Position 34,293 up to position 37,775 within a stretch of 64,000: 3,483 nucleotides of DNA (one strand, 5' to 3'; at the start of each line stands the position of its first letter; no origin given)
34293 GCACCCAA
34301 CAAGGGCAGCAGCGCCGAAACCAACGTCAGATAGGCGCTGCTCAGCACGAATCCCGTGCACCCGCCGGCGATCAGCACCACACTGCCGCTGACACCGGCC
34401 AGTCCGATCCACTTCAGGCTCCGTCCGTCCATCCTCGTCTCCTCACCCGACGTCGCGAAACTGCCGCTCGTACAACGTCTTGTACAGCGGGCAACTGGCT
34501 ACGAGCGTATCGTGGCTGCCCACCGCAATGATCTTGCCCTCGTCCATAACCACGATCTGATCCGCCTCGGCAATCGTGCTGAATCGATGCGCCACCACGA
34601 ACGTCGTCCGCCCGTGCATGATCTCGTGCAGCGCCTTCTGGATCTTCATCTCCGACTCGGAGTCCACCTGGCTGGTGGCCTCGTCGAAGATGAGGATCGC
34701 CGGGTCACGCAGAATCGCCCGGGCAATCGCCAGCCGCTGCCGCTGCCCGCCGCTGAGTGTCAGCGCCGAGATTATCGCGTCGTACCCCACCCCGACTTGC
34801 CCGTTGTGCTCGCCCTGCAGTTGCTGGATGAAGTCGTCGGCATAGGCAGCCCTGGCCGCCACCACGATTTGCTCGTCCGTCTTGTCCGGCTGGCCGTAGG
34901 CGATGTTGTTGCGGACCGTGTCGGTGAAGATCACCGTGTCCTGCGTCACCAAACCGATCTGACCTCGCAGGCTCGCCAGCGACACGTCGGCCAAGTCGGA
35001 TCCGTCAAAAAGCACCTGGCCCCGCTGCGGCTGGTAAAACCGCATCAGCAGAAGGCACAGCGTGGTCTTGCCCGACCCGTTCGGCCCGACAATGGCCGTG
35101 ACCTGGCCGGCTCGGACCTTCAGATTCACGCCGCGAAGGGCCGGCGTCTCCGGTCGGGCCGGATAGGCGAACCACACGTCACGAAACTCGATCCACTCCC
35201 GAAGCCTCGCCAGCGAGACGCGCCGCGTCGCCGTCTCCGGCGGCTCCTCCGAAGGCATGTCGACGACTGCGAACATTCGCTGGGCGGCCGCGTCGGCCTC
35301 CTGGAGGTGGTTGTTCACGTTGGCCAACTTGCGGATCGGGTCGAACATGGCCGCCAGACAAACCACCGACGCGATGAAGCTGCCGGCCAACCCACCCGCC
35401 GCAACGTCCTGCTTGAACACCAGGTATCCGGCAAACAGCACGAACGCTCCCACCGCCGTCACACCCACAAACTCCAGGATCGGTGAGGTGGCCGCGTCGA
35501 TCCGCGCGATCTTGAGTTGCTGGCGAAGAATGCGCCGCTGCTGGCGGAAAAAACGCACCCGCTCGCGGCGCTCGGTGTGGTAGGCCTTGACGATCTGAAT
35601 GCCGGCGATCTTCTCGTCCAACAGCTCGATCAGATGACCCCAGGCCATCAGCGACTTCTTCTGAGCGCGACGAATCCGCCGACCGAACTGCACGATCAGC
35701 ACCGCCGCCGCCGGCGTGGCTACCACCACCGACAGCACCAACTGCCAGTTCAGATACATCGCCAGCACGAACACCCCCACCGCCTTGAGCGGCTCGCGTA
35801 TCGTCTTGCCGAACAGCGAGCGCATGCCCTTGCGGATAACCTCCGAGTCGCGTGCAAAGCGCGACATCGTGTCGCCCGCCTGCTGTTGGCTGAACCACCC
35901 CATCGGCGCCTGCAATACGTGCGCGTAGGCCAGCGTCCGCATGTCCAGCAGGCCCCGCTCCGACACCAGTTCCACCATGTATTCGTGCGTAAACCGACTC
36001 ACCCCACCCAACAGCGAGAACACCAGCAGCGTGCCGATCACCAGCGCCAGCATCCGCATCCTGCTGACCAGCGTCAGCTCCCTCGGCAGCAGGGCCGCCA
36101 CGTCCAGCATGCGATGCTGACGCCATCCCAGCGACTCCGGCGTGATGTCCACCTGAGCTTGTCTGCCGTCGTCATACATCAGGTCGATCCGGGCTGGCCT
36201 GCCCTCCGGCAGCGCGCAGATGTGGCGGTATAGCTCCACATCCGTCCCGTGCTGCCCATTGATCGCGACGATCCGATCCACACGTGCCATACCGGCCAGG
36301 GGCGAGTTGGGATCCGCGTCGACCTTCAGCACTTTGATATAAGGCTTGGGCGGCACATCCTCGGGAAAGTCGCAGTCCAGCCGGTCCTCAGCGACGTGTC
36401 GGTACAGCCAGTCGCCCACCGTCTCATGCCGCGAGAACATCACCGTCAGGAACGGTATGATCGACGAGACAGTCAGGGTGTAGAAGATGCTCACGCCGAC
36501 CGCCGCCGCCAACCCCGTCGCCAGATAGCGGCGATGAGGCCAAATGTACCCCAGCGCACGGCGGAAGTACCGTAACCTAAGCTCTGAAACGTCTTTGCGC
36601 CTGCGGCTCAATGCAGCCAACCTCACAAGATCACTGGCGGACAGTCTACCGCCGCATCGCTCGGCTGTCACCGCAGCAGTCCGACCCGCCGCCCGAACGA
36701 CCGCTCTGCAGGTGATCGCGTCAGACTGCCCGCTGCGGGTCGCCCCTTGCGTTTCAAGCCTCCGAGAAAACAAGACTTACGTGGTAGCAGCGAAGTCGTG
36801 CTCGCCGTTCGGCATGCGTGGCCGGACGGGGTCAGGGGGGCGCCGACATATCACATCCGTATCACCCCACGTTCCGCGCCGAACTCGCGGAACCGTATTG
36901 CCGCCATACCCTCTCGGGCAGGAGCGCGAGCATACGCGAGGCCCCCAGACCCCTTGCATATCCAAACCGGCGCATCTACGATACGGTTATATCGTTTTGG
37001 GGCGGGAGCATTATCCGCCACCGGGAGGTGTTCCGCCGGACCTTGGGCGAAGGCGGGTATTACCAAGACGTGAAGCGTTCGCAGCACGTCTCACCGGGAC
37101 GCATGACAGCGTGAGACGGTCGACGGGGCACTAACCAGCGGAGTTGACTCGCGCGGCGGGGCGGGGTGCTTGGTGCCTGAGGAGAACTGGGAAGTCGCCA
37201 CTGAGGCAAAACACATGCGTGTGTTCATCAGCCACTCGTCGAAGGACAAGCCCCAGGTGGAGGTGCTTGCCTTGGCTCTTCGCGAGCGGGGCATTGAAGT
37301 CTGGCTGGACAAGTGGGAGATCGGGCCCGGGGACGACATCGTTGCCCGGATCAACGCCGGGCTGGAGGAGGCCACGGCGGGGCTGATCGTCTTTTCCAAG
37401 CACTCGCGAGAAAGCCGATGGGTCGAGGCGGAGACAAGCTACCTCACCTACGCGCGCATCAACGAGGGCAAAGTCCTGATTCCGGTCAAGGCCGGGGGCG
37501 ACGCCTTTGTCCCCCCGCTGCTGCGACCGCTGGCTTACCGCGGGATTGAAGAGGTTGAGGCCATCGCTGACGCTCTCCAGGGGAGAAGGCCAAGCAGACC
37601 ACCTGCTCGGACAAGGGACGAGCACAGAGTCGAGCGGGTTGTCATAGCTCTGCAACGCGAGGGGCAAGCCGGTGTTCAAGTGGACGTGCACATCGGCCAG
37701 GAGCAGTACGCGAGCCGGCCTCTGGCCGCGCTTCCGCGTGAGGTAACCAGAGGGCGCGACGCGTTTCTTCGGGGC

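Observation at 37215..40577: Stand-alone TIR + CHAT caspase-like protease + STAND NTPase + TPR fusion: candidate single-polypeptide immune system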

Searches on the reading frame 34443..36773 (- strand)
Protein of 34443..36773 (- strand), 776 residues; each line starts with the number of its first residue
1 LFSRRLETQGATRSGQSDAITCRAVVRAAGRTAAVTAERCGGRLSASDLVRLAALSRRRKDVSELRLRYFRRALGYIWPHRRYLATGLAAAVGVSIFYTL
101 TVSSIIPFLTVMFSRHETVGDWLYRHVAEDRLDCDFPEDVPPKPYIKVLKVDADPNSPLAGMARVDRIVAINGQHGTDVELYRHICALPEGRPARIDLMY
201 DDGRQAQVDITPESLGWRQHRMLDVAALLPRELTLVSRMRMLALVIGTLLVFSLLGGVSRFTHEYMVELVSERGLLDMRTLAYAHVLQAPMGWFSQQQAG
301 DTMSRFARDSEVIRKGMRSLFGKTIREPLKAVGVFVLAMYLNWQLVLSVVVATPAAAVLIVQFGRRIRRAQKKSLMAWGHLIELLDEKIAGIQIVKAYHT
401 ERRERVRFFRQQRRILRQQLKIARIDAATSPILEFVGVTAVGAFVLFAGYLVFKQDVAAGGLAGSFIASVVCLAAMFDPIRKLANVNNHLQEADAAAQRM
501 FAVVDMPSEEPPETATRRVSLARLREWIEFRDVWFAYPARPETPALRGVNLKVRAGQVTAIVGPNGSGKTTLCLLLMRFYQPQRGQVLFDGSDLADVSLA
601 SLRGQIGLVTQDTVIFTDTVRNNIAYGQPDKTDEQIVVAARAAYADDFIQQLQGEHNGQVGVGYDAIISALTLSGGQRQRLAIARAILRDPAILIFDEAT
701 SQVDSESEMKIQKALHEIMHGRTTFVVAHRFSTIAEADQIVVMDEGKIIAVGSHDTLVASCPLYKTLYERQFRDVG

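Call 9: search_protein_families(library=pfam, proteins=[window:34443-36773:-], max_evalue=0.001)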
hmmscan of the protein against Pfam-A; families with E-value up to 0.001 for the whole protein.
window:34443-36773:- (776 aa): 5 families
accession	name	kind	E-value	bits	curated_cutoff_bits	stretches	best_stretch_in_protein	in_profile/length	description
PF00664.28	ABC_membrane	-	4.1e-37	128.8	28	1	243-462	41-260/274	ABC transporter transmembrane region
PF00005.33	ABC_tran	-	6.3e-34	117.9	25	1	546-701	1-137/137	ABC transporter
PF02463.25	SMC_N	-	5.3e-08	33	40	1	557-743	25-211/220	RecF/RecN/SMC N terminal domain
PF13304.12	AAA_21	-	0.00011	22.8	27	0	558-573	1-16/304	AAA domain, putative AbiEii toxin, Type IV TA system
PF13401.12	AAA_22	-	0.00025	21.8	27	0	556-606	5-33/130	AAA domain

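Call 78: search_protein_families(library=ncbifam, proteins=[window:34443-36773:-], max_evalue=0.01)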
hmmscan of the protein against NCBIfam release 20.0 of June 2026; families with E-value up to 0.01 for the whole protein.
window:34443-36773:- (776 aa): 190 families (the best 25 are shown)
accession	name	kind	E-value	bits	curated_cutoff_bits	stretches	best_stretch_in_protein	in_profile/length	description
TIGR02203.1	MsbA_lipidA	equivalog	1.1e-141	473.2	602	1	242-774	54-572/572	lipid A export permease/ATP-binding protein MsbA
TIGR02204.1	MsbA_rel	hypoth_equivalog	3e-124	415.8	780.4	1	241-772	56-576/576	ABC transporter, permease/ATP-binding protein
NF008381.0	PRK11176.1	equivalog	7.5e-118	394.4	867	1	240-773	65-581/582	lipid A ABC transporter ATP-binding protein/permease MsbA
NF052233.1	CphA_assoc_ABC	equivalog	4.6e-108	362.5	880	1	235-775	222-747/766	cyanophycin metabolism-associated ABC transporter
TIGR00958.1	3a01208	subfamily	6.2e-102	342.1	874.6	1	242-767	200-710/711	antigen peptide transporter 2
TIGR01846.1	type_I_sec_HlyB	subfamily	5.7e-98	329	725.55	1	239-771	175-692/694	type I secretion system permease/ATPase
NF045513.1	HepA_fam_ABC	equivalog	1.4e-96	324.3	725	1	249-759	101-597/610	heterocyst formation ABC transporter subunit HepA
NF010178.0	PRK13657.1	equivalog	9.7e-90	301.7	733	1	277-771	90-570/588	glucan ABC transporter ATP-binding protein/ permease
TIGR03375.1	type_I_sec_LssB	subfamily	2.6e-83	280.5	693.1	1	241-759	188-690/696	type I secretion system permease/ATPase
TIGR03796.1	NHLM_micro_ABC1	equivalog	2.8e-82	277.1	853.3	1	242-767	194-708/710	NHLP family bacteriocin export ABC transporter peptidase/permease/ATPase subunit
TIGR01193.1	bacteriocin_ABC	subfamily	2e-78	264.6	523.85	1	240-769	193-707/708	peptide cleavage/export ABC transporter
TIGR03797.1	NHLM_micro_ABC2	equivalog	3.6e-75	253.8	709.4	1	242-771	175-685/686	NHLP bacteriocin export ABC transporter permease/ATPase subunit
NF008055.0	PRK10789.1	equivalog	4.3e-73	246.7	845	1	240-771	54-571/590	SmdA family multidrug ABC transporter permease/ATP-binding protein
TIGR01192.1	chvA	subfamily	1.3e-71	242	585.4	1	277-764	90-563/585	glucan export ABC transporter ATP-binding protein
TIGR02857.1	CydD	equivalog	5.4e-71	240.1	435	1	237-743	38-529/529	thiol reductant ABC exporter subunit CydD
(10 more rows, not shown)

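Call 79: find_related_loci(query=window:34443-36608:-, collection=metagenome_contigs, flank=10000)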
Query window:34443-36608:- (721 aa) in metagenome_contigs; peptide patterns used: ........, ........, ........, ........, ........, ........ (x = any residue, [..] = any of these).
90 stretches matched a pattern; 17 encode a relative of the query (tblastn E <= 1e-3); 17 distinct loci.
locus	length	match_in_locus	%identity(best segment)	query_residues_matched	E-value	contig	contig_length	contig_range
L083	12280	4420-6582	94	1-721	0e+0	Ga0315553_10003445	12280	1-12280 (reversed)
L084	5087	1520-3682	94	1-721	0e+0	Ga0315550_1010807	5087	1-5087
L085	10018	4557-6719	93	1-721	0e+0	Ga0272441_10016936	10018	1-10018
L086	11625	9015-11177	93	1-721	0e+0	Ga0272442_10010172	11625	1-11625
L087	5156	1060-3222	90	2-721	0e+0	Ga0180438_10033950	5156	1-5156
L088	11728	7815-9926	65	12-721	0e+0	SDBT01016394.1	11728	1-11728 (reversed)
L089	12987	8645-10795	50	12-718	0e+0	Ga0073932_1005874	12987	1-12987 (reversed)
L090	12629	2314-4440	41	12-720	2e-152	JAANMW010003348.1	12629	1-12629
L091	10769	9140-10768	46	12-536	1e-144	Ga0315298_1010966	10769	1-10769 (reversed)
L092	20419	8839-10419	37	178-719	2e-108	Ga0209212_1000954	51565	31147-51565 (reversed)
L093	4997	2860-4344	34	222-718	9e-80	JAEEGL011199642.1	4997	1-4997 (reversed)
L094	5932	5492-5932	87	2-146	3e-79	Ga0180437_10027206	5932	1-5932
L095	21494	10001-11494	33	211-718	5e-75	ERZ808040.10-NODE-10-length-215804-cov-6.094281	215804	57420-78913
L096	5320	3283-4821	33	194-717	2e-71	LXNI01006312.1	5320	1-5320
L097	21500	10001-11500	33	203-717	5e-69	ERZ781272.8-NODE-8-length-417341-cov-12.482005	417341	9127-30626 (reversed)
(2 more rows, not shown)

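Call 83: search_protein_families(library=pfam, proteins=[L086:4108-7134:-, L094:1759-4824:-, L086:342-2672:+, L083:1841-3076:+], max_evalue=0.001)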
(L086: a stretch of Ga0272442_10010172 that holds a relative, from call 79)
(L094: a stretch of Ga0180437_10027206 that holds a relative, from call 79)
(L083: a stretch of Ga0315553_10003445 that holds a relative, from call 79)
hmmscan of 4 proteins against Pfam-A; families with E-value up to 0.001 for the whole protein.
L086:4108-7134:- (1008 aa): 1 family
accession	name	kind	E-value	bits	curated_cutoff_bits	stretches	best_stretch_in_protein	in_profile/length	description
PF22680.2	Glyco_hydro_123_N_2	-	2.4e-06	27.9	27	1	409-553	17-141/142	Glycoside hydrolase 123 N-terminal domain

L094:1759-4824:- (1021 aa): 2 families
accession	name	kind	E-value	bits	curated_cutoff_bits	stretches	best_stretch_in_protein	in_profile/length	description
PF22680.2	Glyco_hydro_123_N_2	-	7.4e-05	23.1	27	1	415-553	23-141/142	Glycoside hydrolase 123 N-terminal domain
PF24517.2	CBM96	-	0.00048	20.4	26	0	185-242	109-163/164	Carbohydrate-binding module family 96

L086:342-2672:+ (777 aa): 0 families

L083:1841-3076:+ (412 aa): 1 family
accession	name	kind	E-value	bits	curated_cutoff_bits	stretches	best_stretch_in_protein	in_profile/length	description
PF00246.29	Peptidase_M14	-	1.2e-15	58.3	21.6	1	19-115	8-111/286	Zinc carboxypeptidase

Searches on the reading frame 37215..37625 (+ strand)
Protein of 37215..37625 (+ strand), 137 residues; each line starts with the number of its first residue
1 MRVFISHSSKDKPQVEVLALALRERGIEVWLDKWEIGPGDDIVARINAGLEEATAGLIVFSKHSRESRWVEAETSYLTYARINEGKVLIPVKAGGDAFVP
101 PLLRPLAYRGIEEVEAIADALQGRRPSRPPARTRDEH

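Call 55: search_solved_structures(query=window:37215-37625:+, max_evalue=0.00001, show_alignments=4)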
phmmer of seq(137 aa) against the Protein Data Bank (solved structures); distinct sequences matched with E-value up to 0.00001: 7.
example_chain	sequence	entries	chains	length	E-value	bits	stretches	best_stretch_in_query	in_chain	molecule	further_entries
7uxr_A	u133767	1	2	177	2.2e-13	53.5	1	3-91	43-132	TIR domain protein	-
3h16_A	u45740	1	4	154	6.9e-11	45.4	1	3-91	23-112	TIR protein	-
7uwg_A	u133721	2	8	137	7.5e-10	42.1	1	3-91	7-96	Molecular chaperone Tir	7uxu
8g83_A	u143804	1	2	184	1.5e-09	41.1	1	3-91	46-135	NAD(+) hydrolase AbTIR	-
4c7m_A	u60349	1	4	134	1.8e-09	40.8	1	3-91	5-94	Toll/interleukin-1 receptor domain-containing protein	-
4lzp_B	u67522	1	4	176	3.9e-09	39.8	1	3-91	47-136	Putative uncharacterized protein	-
4lqc_A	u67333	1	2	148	3.9e-08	36.5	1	3-91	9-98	TcpB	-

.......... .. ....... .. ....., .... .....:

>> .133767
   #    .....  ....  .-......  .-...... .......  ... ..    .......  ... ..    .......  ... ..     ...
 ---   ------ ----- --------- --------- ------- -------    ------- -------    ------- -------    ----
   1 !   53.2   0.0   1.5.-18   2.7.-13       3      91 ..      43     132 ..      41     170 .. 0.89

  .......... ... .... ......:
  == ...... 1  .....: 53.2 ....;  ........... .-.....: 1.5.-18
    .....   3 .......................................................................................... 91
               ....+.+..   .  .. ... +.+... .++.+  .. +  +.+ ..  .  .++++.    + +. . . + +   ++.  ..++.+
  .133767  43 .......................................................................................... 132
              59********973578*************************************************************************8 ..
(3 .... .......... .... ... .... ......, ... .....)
